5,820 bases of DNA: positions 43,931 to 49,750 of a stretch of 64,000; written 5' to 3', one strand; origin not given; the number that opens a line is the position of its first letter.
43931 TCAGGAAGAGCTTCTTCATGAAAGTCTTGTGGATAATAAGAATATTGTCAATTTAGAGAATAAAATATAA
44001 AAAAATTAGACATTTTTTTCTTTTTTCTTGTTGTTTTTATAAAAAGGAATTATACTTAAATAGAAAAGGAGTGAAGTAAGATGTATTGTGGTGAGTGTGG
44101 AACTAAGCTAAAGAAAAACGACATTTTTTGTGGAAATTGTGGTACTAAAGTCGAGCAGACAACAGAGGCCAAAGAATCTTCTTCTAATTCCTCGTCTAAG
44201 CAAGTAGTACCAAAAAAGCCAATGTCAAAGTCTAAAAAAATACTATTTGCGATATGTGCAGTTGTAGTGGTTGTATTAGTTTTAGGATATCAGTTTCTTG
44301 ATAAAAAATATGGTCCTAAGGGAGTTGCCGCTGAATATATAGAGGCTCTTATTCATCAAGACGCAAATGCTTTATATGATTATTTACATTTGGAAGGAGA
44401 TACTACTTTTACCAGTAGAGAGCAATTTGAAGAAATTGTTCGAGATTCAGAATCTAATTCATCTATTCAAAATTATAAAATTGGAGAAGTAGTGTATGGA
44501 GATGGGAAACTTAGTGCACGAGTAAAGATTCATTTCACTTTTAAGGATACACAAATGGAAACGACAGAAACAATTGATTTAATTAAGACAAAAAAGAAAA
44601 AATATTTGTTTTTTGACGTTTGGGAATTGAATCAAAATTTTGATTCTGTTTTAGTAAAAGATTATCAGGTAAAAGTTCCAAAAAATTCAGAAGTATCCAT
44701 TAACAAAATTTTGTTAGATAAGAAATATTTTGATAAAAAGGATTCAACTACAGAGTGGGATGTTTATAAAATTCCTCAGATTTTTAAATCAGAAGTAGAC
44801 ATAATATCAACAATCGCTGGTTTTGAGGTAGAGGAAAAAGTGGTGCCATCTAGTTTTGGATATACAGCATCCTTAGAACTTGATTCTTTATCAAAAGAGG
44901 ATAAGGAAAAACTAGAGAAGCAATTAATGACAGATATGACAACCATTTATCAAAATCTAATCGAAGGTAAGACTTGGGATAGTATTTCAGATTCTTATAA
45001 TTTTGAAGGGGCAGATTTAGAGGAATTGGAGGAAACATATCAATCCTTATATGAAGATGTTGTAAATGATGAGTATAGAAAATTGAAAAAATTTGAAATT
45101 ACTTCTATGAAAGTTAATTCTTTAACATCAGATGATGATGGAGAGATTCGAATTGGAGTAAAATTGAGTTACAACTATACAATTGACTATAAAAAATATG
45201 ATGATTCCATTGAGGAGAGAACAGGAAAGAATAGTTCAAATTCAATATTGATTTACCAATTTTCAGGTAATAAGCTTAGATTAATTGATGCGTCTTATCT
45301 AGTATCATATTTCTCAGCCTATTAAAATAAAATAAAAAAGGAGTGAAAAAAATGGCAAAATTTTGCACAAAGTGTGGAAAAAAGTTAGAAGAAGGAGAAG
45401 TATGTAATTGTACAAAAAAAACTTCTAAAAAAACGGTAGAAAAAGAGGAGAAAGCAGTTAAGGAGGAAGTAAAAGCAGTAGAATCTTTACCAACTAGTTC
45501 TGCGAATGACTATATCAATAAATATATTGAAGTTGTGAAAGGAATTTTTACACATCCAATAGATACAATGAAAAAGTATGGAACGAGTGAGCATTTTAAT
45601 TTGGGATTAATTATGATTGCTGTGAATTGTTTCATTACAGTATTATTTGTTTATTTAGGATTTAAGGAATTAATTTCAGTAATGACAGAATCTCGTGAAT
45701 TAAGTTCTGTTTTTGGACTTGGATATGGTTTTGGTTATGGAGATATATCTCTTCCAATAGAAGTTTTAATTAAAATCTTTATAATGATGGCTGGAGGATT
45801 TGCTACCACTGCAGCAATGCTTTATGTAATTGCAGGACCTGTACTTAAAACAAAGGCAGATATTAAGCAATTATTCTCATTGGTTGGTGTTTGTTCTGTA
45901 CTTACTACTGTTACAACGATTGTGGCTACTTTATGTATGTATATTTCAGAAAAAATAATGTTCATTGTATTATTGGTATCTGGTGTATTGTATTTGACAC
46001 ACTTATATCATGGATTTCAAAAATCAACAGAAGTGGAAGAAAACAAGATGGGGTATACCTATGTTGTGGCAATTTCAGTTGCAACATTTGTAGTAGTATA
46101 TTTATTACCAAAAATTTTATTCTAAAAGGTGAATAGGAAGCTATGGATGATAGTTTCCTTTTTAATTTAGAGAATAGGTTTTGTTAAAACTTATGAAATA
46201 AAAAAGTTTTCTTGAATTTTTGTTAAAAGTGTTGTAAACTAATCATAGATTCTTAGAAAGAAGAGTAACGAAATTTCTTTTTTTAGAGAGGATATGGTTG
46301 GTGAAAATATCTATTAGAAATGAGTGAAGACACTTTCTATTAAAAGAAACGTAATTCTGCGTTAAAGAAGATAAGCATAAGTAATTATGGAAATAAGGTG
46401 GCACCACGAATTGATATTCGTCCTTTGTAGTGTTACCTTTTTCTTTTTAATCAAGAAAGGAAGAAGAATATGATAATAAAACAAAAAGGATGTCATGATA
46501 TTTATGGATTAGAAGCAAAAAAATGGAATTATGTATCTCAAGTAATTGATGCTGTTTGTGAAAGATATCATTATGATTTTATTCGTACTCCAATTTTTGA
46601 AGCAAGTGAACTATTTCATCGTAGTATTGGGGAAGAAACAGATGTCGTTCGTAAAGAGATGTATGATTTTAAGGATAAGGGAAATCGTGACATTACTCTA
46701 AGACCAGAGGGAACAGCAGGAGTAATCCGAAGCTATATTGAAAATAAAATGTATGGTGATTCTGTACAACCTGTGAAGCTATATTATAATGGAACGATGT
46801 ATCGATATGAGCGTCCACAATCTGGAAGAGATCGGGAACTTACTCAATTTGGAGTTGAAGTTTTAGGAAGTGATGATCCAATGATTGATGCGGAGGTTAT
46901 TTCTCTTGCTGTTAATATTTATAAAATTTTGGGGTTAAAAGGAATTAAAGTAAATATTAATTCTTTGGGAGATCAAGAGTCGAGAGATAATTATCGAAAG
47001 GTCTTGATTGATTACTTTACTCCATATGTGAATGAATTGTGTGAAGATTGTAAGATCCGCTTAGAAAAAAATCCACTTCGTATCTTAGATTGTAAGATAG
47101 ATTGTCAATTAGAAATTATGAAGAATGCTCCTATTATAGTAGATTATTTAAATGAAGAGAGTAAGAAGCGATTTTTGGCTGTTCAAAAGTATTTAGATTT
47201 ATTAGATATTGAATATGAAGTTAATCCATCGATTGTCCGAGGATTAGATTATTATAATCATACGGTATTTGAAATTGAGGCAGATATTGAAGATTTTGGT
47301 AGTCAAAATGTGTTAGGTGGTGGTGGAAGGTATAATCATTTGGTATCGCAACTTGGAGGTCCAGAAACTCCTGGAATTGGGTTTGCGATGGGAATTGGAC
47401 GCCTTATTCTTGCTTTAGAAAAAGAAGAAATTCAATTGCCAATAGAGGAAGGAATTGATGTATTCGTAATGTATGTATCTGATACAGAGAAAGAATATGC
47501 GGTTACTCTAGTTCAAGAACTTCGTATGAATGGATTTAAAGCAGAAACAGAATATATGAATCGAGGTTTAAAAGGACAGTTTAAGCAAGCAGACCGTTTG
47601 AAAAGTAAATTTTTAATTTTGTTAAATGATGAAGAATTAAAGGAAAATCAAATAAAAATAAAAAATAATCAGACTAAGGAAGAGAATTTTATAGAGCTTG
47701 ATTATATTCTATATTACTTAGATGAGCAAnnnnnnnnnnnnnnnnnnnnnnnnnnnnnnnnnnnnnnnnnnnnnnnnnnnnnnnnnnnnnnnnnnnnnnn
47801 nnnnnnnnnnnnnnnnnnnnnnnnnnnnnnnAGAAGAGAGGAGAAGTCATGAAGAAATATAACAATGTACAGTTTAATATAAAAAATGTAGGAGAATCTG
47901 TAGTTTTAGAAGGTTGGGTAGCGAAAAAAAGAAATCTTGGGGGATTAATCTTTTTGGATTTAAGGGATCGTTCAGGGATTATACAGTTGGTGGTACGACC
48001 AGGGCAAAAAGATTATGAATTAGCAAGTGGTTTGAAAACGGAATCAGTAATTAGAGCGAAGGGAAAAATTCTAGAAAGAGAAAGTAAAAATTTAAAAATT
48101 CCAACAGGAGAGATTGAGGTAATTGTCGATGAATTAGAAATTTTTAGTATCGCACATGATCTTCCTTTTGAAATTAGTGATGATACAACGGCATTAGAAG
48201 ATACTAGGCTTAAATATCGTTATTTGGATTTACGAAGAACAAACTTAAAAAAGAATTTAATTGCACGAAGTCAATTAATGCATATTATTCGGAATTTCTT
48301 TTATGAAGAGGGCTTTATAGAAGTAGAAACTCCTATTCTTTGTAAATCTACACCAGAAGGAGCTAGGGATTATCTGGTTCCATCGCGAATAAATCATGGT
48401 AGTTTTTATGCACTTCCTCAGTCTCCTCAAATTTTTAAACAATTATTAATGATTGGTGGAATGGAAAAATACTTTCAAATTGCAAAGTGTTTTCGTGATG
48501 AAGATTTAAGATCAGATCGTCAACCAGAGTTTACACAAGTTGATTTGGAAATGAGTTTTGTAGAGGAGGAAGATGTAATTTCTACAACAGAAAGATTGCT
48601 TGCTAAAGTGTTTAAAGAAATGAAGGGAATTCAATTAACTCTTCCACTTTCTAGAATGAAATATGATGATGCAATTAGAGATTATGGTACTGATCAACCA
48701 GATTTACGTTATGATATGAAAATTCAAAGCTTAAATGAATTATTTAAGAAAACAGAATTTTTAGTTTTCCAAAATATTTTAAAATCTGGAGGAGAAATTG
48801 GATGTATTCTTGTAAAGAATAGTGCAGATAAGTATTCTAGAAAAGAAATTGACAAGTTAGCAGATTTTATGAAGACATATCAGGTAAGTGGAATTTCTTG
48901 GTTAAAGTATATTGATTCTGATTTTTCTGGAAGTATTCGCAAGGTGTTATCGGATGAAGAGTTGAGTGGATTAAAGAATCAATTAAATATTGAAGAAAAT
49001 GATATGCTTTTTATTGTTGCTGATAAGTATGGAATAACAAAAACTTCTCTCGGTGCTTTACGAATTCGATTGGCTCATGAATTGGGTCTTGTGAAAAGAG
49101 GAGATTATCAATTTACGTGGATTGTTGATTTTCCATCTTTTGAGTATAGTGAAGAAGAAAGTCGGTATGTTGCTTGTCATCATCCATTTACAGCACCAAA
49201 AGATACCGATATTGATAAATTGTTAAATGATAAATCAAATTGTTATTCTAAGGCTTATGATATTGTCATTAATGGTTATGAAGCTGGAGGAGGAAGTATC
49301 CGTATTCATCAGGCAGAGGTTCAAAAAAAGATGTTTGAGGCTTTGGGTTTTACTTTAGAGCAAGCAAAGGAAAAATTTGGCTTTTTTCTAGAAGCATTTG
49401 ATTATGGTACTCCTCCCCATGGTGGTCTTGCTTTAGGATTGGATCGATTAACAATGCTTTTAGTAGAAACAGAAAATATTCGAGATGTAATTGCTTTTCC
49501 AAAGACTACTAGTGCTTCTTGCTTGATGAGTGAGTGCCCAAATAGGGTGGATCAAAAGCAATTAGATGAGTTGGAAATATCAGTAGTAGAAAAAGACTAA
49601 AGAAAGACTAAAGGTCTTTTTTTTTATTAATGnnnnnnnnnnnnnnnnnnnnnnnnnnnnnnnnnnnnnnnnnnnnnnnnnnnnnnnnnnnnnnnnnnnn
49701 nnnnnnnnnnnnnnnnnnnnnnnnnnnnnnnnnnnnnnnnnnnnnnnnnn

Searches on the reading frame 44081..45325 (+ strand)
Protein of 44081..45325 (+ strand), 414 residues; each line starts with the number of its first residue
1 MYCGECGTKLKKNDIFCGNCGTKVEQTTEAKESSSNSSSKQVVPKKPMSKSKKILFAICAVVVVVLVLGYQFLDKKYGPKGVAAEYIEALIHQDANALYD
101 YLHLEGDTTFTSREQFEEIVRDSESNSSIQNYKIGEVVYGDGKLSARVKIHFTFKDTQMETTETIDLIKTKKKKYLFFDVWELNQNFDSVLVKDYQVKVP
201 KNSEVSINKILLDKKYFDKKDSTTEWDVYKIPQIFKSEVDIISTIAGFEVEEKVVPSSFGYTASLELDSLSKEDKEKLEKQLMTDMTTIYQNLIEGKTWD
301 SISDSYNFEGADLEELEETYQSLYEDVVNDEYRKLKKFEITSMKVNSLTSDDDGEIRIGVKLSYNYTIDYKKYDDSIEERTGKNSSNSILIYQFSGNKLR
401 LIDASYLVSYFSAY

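Call 51: search_protein_families(library=pfam, max_evalue=0.00001, proteins=[window:44081-45325:+])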
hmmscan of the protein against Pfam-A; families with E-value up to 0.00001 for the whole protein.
window:44081-45325:+ (414 aa): 1 family
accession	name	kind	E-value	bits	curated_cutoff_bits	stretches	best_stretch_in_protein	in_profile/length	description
PF13240.11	Zn_Ribbon_1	-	7.4e-06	26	25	0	2-24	1-23/23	zinc-ribbon domain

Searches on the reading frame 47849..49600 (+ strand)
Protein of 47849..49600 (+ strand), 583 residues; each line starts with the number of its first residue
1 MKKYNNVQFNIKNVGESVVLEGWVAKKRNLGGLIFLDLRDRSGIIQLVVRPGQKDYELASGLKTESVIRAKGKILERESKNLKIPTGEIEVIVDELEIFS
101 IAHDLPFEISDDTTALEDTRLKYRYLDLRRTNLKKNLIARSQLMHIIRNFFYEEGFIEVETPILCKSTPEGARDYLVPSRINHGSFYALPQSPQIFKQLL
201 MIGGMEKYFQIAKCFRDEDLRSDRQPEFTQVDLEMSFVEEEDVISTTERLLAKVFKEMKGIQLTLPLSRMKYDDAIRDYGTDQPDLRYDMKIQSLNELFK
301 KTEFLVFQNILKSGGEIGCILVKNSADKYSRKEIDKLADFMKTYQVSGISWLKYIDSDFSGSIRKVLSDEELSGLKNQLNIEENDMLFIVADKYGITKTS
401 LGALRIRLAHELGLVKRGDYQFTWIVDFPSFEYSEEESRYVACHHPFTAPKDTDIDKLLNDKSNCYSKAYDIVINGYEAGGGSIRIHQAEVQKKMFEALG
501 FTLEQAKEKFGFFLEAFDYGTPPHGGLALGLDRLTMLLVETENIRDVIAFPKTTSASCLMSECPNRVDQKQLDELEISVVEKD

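Call 51: search_protein_families(library=pfam, max_evalue=0.00001, proteins=[window:47849-49600:+])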
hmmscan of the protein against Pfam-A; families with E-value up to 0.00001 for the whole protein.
window:47849-49600:+ (583 aa): 4 families
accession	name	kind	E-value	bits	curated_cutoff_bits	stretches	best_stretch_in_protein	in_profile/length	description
PF00152.25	tRNA-synt_2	-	3.2e-126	421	25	1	117-553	2-307/308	tRNA synthetases class II (D, K and N)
PF02938.19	GAD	-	2.7e-19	69.6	23.4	1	307-397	1-91/95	GAD domain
PF01336.31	tRNA_anti-codon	-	1.8e-18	66.7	27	1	18-98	1-74/75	OB-fold nucleic acid binding domain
PF01409.25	tRNA-synt_2d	-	5.2e-06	26.6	19.8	0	207-264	104-159/246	tRNA synthetases class II core domain (F)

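Call 52: find_related_loci(query=window:47849-49600:+, collection=genome_contigs, flank=8000)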
Query window:47849-49600:+ (583 aa) in genome_contigs; peptide patterns used: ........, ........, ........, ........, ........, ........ (x = any residue, [..] = any of these).
173 stretches matched a pattern; 146 encode a relative of the query (tblastn E <= 1e-3); the best 80 are kept; 80 distinct loci.
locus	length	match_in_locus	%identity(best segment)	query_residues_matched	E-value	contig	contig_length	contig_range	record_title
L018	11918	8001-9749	83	1-583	0e+0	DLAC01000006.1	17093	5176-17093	MAG TPA_asm: Bacillales bacterium UBA7057 UBA7057_contig_10040, whole genome shotgun sequence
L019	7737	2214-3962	81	1-583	0e+0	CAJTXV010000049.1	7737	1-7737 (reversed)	MAG TPA_asm: uncultured Bacilli bacterium isolate MGBC119928 genome assembly, contig: MGBC119928.49, whole genome shotgu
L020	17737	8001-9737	83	1-579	0e+0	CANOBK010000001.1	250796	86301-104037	MAG TPA_asm: uncultured Bacillales bacterium isolate SRR19759455_bin.3_metawrap_v1.3_MAG genome assembly, contig: NODE.2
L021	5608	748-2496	79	1-582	0e+0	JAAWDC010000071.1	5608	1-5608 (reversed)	MAG: Bacilli bacterium isolate ABMPRH_183_0 k141_732310, whole genome shotgun sequence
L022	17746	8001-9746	79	1-582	0e+0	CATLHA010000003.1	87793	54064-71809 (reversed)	MAG TPA_asm: uncultured Bacillales bacterium isolate MGG03199_1680015500 genome assembly, contig: ERR2497919_34, whole g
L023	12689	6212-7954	74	1-581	0e+0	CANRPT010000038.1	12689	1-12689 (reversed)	MAG: uncultured Bacilli bacterium isolate Lapin-018__bin21 genome assembly, contig: Lapin-018__NODE_4691_length_12689_co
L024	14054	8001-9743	74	1-581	0e+0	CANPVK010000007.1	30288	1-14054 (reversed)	MAG: uncultured Bacilli bacterium isolate Lapin-001__bin29 genome assembly, contig: Lapin-001__NODE_1812_length_30288_co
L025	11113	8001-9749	76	1-583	0e+0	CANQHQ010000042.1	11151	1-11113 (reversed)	MAG: uncultured Bacilli bacterium isolate Lapin-030__bin17 genome assembly, contig: Lapin-030__NODE_7766_length_11151_co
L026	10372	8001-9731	68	1-579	0e+0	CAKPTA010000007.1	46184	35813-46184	MAG: uncultured Bacilli bacterium isolate REFINED_METABAT215_SUBJECT_CONTIGS_1500_ASSEMBLY_K77_MERGED__Pilot_MoBio_Fiber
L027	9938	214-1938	69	9-583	0e+0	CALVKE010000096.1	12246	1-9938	MAG: uncultured Bacilli bacterium isolate E15__bin62 genome assembly, contig: E15__k127_1993781, whole genome shotgun se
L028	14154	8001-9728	69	1-579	0e+0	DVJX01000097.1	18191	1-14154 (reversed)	MAG TPA_asm: Candidatus Faecisoma merdavium isolate 6595 CHK47__C262074_L18191_ERR2241733, whole genome shotgun sequence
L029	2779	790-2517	69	1-579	0e+0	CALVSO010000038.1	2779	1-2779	MAG: uncultured Bacilli bacterium isolate BRZ_CH__bin62 genome assembly, contig: BRZ_CH__NODE_47915_length_2779_cov_21.8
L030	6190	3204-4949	67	1-582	0e+0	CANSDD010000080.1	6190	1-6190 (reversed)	MAG TPA_asm: uncultured Tenericutes bacterium isolate SRR15510215_bin.47_metawrap_v1.3_MAG genome assembly, contig: NODE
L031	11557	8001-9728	68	1-579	0e+0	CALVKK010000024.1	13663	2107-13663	MAG: uncultured Bacilli bacterium isolate BRZ_NT__bin8 genome assembly, contig: BRZ_NT__NODE_5525_length_13663_cov_3.792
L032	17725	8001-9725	67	1-579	0e+0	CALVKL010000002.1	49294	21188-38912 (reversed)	MAG: uncultured Bacilli bacterium isolate BRZ_CP__bin28 genome assembly, contig: BRZ_CP__NODE_1137_length_49294_cov_8.11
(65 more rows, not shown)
